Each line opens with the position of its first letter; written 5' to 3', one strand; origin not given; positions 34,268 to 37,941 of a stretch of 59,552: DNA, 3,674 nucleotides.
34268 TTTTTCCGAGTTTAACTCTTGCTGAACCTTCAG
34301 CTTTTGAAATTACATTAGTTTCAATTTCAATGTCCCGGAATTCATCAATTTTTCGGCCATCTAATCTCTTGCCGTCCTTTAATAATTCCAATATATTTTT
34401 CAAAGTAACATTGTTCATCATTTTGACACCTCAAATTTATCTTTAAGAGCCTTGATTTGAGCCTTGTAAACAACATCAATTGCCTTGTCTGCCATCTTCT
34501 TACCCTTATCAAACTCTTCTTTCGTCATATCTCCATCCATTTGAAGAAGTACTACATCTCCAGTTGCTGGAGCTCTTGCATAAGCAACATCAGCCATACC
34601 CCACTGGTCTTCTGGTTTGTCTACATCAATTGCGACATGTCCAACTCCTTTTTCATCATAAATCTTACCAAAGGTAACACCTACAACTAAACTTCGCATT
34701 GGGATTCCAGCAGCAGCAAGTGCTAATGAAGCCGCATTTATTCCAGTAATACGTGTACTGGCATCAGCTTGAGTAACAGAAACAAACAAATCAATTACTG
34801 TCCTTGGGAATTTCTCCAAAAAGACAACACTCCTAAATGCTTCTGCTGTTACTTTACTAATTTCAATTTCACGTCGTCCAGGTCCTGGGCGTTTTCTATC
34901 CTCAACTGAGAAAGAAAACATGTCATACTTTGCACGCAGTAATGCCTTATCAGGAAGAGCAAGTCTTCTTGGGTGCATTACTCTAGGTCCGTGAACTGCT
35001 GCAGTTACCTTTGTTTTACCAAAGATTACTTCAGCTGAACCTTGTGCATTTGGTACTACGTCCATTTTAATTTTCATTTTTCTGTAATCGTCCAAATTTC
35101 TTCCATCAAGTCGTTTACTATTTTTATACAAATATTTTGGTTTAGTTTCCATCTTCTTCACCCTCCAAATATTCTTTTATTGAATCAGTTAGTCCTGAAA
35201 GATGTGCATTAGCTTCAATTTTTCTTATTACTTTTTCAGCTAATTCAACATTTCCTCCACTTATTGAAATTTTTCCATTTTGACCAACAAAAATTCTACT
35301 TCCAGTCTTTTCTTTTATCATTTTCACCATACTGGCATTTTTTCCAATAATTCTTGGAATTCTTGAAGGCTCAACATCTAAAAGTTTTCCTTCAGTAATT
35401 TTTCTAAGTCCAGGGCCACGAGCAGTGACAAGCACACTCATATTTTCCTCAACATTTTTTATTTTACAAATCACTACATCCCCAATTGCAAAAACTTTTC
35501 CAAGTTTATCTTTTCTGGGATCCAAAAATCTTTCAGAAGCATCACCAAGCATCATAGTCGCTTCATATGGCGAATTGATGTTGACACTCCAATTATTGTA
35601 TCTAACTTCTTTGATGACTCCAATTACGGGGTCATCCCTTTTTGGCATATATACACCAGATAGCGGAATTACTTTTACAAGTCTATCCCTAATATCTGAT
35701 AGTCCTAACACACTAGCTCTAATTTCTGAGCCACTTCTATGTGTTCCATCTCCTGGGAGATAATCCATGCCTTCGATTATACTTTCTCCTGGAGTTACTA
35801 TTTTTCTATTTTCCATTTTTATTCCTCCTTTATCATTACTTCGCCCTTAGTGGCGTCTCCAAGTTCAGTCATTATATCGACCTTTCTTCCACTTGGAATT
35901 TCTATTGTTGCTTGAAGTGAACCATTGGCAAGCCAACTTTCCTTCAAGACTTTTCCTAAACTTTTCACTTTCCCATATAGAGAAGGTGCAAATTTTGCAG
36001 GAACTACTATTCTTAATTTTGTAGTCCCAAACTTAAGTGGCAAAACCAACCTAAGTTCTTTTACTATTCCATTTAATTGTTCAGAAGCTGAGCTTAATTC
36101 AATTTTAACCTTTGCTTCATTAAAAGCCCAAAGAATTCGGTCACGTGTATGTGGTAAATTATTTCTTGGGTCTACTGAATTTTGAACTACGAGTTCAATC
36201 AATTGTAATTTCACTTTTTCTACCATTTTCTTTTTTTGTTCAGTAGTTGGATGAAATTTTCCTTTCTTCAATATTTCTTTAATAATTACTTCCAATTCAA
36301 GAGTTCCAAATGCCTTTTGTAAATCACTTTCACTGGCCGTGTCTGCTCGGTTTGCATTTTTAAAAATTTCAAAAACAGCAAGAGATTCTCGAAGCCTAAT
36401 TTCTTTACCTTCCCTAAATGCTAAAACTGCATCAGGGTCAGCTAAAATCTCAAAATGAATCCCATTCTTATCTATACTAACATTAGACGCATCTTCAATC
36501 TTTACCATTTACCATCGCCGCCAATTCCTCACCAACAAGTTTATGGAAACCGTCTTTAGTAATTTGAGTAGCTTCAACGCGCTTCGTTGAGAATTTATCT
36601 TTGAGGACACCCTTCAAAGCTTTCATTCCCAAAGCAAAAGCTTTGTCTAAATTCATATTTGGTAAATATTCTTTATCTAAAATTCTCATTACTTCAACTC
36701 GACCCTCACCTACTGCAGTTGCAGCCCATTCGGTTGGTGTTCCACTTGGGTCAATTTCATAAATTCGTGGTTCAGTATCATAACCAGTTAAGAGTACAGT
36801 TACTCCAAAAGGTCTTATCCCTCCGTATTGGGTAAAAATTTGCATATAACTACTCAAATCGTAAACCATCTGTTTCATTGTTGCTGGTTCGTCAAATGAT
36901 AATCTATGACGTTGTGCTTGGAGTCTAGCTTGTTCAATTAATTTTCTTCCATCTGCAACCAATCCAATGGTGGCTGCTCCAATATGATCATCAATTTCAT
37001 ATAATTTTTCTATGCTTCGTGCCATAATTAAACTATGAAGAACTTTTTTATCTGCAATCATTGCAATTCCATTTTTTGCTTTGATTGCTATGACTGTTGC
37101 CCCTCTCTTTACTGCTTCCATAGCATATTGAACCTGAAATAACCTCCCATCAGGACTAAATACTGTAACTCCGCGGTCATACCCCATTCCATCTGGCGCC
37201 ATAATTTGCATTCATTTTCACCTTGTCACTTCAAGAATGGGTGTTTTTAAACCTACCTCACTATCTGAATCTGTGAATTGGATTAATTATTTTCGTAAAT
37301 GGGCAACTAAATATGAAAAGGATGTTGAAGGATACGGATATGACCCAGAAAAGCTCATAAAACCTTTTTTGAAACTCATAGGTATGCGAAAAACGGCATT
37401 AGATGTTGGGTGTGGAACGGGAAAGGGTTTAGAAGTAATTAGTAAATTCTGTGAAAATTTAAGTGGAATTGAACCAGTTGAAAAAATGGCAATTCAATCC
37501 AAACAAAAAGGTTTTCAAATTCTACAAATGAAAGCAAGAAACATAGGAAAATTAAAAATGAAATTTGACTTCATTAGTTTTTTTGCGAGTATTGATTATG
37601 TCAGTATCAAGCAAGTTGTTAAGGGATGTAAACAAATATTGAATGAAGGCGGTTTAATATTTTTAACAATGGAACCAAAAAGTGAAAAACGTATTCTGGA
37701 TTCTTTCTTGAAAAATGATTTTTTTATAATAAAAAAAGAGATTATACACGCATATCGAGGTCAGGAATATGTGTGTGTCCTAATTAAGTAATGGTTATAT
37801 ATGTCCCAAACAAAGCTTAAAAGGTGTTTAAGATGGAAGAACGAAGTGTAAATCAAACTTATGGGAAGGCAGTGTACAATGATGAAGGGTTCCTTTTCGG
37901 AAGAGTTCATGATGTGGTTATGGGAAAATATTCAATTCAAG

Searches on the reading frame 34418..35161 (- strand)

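Call 75: search_protein_families(library=pfam, proteins=[window:34418-35161:-])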
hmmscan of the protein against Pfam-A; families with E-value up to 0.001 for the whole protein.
window:34418-35161:- (247 aa): 2 families
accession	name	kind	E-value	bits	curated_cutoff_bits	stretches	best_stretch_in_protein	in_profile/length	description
PF01138.27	RNase_PH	-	4.5e-30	105.2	25.5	1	26-154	2-130/130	3' exoribonuclease family, domain 1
PF03725.20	RNase_PH_C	-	8.8e-05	22.8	20.8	1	158-224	2-64/67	3' exoribonuclease family, domain 2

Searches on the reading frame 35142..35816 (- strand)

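Call 76: search_protein_families(library=pfam, proteins=[window:35142-35816:-])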
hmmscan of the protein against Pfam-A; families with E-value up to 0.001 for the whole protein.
window:35142-35816:- (224 aa): 7 families
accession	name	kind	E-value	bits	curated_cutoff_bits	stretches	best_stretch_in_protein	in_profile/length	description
PF21266.3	RRP4_S1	-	1.8e-08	34.9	27.3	1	56-92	2-38/73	RRP4, S1 domain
PF22625.2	ECR1_N_2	-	3.3e-08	33.6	27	1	4-52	1-50/51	Exosome RNA binding protein RRP4 N-terminal domain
PF00013.35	KH_1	-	3.6e-07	30.3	21.5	1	147-201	5-65/66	KH domain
PF14382.12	ECR1_N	-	4.3e-07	30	27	1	6-39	1-34/38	Exosome complex exonuclease RRP4 N-terminal region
PF21262.3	RRP40_S1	-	7.3e-05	23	27.1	1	56-128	1-68/83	Exosome complex component RRP40, S1 domain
PF15985.11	KH_6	-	0.00012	22.8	27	1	143-190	1-46/47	KH domain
PF07650.23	KH_2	-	0.00039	20.6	22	1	148-185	31-68/78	KH domain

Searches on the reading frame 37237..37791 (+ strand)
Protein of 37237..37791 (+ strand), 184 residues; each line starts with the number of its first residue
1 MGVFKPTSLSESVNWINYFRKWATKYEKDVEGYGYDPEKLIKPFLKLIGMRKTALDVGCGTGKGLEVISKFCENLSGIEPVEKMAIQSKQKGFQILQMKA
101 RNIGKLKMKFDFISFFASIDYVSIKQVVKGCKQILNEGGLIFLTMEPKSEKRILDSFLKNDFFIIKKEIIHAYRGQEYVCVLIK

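Call 76: search_protein_families(library=pfam, proteins=[window:37237-37791:+])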
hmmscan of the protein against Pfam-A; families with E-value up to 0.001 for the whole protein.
window:37237-37791:+ (184 aa): 6 families
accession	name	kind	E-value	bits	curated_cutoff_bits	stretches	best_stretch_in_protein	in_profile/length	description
PF08241.18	Methyltransf_11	-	1.1e-10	42.5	21.2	1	55-142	1-94/95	Methyltransferase domain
PF13489.12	Methyltransf_23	-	4.1e-09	36.8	27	1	37-176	9-148/164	Methyltransferase domain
PF13649.12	Methyltransf_25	-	1.9e-08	35.3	27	1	55-139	2-97/97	Methyltransferase domain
PF08242.18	Methyltransf_12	-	2.3e-06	28.7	30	1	55-141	1-98/98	Methyltransferase domain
PF13847.12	Methyltransf_31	-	0.00013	22.1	27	1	52-144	5-110/145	Methyltransferase domain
PF05219.18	DREV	-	0.00079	19.1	26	1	52-121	96-163/265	DREV methyltransferase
